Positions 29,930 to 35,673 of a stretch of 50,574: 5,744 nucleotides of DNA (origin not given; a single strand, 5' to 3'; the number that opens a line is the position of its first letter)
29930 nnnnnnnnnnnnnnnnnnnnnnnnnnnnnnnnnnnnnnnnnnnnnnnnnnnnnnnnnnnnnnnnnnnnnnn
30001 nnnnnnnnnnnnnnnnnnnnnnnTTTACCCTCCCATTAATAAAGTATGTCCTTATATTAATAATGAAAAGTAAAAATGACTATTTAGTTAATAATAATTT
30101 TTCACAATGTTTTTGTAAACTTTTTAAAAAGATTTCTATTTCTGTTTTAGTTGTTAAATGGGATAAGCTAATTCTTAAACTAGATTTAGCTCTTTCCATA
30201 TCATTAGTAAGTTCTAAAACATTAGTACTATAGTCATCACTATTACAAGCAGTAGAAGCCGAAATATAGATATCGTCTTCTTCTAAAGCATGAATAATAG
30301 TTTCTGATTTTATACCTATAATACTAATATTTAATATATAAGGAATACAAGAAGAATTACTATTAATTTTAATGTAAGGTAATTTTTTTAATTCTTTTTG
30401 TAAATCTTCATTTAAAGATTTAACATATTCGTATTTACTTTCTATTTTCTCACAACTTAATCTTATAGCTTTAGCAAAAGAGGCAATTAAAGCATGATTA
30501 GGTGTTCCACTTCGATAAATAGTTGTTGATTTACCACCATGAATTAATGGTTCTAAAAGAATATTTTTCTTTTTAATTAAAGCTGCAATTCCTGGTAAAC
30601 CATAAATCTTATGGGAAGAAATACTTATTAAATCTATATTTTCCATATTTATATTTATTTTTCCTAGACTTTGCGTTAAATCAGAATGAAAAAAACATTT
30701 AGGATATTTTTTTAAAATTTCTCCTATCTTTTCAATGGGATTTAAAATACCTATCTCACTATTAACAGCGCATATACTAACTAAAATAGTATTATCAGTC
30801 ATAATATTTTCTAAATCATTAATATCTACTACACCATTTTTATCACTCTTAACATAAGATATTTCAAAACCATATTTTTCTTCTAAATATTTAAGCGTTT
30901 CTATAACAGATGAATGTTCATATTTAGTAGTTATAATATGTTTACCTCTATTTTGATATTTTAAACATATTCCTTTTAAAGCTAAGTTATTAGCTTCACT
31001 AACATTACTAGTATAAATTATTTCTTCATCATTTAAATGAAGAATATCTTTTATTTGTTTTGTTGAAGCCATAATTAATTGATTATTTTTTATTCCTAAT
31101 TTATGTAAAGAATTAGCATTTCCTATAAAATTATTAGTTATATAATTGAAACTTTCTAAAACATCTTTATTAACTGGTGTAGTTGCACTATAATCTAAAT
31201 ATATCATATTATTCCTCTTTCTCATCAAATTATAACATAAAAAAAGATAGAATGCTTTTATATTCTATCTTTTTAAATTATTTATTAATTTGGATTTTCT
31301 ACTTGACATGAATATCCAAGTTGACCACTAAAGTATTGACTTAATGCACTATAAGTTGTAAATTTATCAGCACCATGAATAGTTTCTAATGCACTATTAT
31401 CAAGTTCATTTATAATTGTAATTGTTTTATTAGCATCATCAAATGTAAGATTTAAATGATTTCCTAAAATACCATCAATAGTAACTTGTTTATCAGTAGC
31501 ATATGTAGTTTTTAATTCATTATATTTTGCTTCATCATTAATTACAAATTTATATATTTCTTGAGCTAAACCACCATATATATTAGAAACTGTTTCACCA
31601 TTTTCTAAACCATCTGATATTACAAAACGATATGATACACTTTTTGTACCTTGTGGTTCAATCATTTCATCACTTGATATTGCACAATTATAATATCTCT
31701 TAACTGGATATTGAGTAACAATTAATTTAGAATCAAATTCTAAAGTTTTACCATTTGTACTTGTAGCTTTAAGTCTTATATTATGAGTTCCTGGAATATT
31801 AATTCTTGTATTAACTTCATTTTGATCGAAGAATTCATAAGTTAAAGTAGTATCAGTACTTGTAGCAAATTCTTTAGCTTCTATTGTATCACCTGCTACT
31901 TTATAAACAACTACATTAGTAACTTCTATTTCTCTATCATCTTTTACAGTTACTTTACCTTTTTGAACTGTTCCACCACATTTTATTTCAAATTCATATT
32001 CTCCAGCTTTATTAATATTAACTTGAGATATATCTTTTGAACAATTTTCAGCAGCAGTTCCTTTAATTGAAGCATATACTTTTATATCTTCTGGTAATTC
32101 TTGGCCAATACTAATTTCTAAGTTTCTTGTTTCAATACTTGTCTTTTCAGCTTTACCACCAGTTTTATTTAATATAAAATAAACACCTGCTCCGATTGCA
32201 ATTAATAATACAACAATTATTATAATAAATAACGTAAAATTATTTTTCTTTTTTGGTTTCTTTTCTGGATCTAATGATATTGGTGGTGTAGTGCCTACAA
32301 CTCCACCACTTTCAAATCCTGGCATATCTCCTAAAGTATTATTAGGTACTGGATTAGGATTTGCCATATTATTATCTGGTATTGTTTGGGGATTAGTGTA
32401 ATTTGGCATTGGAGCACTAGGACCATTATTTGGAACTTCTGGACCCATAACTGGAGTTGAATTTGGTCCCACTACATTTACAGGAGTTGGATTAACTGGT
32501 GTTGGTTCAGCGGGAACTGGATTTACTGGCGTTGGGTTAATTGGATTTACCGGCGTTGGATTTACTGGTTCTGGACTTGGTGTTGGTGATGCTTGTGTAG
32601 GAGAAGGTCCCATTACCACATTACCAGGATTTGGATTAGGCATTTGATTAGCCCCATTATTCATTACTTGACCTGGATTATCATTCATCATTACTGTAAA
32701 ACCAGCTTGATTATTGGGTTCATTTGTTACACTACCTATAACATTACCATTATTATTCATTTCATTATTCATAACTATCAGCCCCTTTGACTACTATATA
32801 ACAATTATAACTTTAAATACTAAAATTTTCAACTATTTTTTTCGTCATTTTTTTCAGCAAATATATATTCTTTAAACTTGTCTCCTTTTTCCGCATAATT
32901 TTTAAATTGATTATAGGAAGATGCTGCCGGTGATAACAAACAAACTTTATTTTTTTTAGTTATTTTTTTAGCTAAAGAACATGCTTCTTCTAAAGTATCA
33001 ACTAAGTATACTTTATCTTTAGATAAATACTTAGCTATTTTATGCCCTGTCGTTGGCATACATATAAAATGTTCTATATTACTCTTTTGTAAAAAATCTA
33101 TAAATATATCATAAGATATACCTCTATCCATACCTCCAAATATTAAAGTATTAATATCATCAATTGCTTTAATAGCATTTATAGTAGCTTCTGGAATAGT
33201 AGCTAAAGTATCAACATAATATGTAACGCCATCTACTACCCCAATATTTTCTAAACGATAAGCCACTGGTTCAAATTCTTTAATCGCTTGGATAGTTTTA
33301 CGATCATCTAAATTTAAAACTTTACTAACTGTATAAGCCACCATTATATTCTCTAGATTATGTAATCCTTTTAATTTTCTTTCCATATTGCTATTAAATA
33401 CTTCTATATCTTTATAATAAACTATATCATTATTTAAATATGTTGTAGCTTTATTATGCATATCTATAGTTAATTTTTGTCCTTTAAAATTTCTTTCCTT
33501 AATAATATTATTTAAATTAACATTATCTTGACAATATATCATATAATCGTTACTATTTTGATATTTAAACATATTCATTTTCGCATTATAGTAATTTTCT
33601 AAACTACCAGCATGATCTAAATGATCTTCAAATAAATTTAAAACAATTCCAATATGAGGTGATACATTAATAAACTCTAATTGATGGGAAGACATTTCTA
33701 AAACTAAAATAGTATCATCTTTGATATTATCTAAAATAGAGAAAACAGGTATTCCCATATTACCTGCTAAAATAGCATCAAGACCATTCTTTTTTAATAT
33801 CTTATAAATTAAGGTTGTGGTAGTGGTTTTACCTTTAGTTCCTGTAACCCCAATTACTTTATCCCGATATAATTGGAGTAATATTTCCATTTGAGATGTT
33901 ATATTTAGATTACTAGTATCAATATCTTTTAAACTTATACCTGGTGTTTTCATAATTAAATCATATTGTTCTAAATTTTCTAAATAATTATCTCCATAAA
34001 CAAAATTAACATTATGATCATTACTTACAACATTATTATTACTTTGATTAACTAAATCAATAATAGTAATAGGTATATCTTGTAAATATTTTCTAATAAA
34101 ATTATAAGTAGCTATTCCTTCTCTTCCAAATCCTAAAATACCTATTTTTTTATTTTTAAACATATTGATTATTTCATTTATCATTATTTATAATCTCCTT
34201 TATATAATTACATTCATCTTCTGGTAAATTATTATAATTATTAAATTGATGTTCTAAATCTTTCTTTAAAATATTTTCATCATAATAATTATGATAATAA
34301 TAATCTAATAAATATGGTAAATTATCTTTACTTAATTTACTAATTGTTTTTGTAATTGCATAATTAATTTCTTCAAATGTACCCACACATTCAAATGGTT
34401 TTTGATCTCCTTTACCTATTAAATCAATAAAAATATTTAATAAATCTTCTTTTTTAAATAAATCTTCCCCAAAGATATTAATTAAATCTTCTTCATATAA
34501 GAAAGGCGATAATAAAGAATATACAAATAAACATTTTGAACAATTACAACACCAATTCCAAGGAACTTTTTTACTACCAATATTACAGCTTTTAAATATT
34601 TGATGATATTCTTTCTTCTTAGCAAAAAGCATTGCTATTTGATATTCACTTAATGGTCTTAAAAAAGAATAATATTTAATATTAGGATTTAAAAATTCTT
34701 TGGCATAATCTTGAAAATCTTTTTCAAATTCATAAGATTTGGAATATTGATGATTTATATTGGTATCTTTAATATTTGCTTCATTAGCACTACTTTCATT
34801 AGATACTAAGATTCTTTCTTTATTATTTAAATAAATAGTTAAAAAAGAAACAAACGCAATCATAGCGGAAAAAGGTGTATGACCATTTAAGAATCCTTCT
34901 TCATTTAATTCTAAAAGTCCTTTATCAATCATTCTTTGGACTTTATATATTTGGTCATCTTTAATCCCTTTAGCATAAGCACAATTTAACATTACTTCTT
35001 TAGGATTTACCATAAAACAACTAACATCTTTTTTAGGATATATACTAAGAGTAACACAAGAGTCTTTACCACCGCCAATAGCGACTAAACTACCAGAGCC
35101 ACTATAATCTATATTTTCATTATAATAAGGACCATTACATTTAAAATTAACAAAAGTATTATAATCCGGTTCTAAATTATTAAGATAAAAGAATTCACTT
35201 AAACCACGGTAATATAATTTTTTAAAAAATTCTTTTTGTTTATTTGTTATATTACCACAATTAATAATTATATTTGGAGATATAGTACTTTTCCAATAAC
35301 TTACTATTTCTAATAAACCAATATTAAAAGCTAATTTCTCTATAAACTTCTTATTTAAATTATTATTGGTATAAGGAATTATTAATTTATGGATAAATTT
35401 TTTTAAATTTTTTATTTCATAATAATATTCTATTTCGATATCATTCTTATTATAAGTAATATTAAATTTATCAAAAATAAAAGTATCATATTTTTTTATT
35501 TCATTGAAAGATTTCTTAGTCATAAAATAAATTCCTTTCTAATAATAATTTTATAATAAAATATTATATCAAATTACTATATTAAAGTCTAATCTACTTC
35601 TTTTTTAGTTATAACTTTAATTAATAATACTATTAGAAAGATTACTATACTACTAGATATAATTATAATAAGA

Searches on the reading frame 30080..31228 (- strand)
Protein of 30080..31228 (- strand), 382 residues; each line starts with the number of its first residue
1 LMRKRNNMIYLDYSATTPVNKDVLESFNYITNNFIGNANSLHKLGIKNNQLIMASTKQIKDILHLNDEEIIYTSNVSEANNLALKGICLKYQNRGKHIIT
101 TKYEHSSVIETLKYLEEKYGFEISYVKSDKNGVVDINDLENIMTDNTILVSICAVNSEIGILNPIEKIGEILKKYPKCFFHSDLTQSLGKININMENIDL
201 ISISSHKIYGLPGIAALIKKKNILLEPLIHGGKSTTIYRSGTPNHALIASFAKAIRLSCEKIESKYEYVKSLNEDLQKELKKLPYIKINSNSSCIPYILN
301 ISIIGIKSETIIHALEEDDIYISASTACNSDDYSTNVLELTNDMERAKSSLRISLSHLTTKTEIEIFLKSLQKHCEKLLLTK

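Call 61: search_protein_families(library=ncbifam, proteins=[window:30080-31228:-], max_evalue=0.00001)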
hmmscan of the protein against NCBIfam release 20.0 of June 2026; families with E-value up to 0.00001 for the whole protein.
window:30080-31228:- (382 aa): 19 families
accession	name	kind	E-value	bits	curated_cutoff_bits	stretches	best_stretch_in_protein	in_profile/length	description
TIGR02006.1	IscS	equivalog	2.9e-89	299.9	643.2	1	8-378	4-378/402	IscS subfamily cysteine desulfurase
NF010611.0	PRK14012.1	equivalog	2.6e-88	296.7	548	1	7-378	5-382/406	IscS subfamily cysteine desulfurase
TIGR03235.1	DNA_S_dndA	equivalog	5.3e-86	289.1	480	1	10-355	1-353/353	cysteine desulfurase DndA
TIGR03402.1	FeS_nifS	equivalog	5.7e-86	288.7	530.75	1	9-377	1-372/379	cysteine desulfurase NifS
NF002806.0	PRK02948.1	subfamily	1.3e-75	254.8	304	1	8-375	1-372/381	IscS subfamily cysteine desulfurase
TIGR03403.1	nifS_epsilon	equivalog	1.5e-70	238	587.7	1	9-378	1-376/382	NifS family cysteine desulfurase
TIGR01977.1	am_tr_V_EF2568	hypoth_equivalog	1.7e-41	142.5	377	1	9-372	1-374/376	cysteine desulfurase family protein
TIGR01979.1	sufS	subfamily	3e-39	135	475.1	1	5-375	16-399/403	SufS family cysteine desulfurase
NF040779.1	Sec_lyase_SclA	exception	2.5e-25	89.2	525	1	9-373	1-375/378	selenocysteine lyase SclA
NF006791.0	PRK09295.1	equivalog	4.3e-21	75.5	661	1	7-232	23-252/406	cysteine desulfurase SufS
NF041166.1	f2_encap_cargo1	exception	7.2e-21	74.9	800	1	7-328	245-586/623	family 2A encapsulin nanocompartment cargo protein cysteine desulfurase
TIGR01976.1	am_tr_V_VC1184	hypoth_equivalog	6.8e-17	61.8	352.35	1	6-371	17-401/401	cysteine desulfurase-like protein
NF008126.0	PRK10874.1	equivalog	1.2e-15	57.6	607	1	6-373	18-394/401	cysteine desulfurase CsdA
TIGR03392.1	FeS_syn_CsdA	equivalog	1.5e-14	54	493.6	1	6-330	15-357/398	cysteine desulfurase CsdA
TIGR03301.1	PhnW-AepZ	equivalog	2.8e-11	43.4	360.8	1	117-225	94-206/355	2-aminoethylphosphonate aminotransferase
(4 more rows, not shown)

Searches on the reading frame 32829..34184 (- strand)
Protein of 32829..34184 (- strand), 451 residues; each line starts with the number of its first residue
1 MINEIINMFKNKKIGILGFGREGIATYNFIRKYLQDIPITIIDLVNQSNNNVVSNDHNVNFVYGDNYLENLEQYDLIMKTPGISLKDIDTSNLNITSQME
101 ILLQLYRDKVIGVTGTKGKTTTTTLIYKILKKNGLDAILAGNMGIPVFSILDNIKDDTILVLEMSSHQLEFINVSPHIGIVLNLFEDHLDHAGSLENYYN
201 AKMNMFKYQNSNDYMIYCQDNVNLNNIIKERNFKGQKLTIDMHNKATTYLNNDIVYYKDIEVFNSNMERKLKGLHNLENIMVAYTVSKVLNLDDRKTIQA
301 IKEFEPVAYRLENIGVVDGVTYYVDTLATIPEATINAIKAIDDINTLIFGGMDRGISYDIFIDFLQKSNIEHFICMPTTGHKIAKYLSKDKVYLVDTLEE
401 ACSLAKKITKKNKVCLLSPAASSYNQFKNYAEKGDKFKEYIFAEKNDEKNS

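Call 61: search_protein_families(library=ncbifam, proteins=[window:32829-34184:-], max_evalue=0.00001)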
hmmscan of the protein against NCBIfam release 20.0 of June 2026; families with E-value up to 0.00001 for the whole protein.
window:32829-34184:- (451 aa): 19 families
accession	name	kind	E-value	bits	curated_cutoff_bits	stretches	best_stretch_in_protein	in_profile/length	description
TIGR01087.1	murD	equivalog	2.8e-96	323.3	211.95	1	13-440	1-438/441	UDP-N-acetylmuramoyl-L-alanine--D-glutamate ligase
TIGR01082.1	murC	equivalog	2.1e-29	102.9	335.1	1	66-341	51-337/449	UDP-N-acetylmuramate--L-alanine ligase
NF001124.0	PRK00139.1-2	equivalog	9.1e-25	87.3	476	1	108-344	109-374/500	UDP-N-acetylmuramoyl-L-alanyl-D-glutamate--2,6-diaminopimelate ligase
NF001126.0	PRK00139.1-4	equivalog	3.3e-24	85.3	373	2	158-345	173-366/486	UDP-N-acetylmuramoyl-L-alanyl-D-glutamate--2,6-diaminopimelate ligase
TIGR01143.1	murF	subfamily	4.3e-24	85.2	288.6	1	105-352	71-334/418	UDP-N-acetylmuramoyl-tripeptide--D-alanyl-D-alanine ligase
TIGR01085.1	murE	subfamily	4.7e-24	85.1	257.3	1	108-344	85-355/472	UDP-N-acetylmuramyl-tripeptide synthetase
NF053645.1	pMurC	equivalog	5.9e-22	78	560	2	37-255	23-258/492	pseudomurein biosynthesis peptide ligase pMurC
NF053647.1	pMurD2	equivalog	4.6e-21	75.2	550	1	13-321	2-290/405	pseudomurein biosynthesis peptide ligase pMurD2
NF001123.0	PRK00139.1-1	equivalog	5.5e-20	71.5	586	1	106-341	105-370/493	UDP-N-acetylmuramoyl-L-alanyl-D-glutamate--2,6-diaminopimelate ligase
NF008896.0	PRK11929.1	equivalog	1.7e-17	62.6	1023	1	109-345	113-380/965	bifunctional UDP-N-acetylmuramoyl-L-alanyl-D-glutamate--2,6-diaminopimelate ligase MurE/UDP-N-acetylmuramoyl-tripeptide--D-alanyl-D-alanine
NF053646.1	pMurD1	equivalog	2.6e-17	62.6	610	1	88-348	89-355/465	pseudomurein biosynthesis peptide ligase pMurD1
TIGR01081.1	mpl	equivalog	5.5e-15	55.3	388.7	1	105-341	98-343/448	UDP-N-acetylmuramate:L-alanyl-gamma-D-glutamyl-meso-diaminopimelate ligase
NF033197.0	F430_CfbE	equivalog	2.3e-12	46.6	250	1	105-416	96-424/430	coenzyme F430 synthase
NF053648.1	pMurE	equivalog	3e-12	46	600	1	173-339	187-346/464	pseudomurein biosynthesis peptide ligase pMurE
NF010628.0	PRK14022.1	equivalog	3e-11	42.7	536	1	156-325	178-346/483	UDP-N-acetylmuramoyl-L-alanyl-D-glutamate--L-lysine ligase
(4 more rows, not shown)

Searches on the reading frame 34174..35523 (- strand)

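Call 62: search_protein_families(library=ncbifam, proteins=[window:34174-35523:-], max_evalue=0.00001)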
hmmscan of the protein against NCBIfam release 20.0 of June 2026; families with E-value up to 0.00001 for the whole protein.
window:34174-35523:- (449 aa): 1 family
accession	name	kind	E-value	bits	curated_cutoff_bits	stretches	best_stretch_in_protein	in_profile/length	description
NF041275.1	MurL_Xanthmoales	equivalog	2.3e-68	230.7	700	1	17-391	10-391/447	UDP-N-acetyl-alpha-D-muramoyl-L-alanyl-L-glutamate epimerase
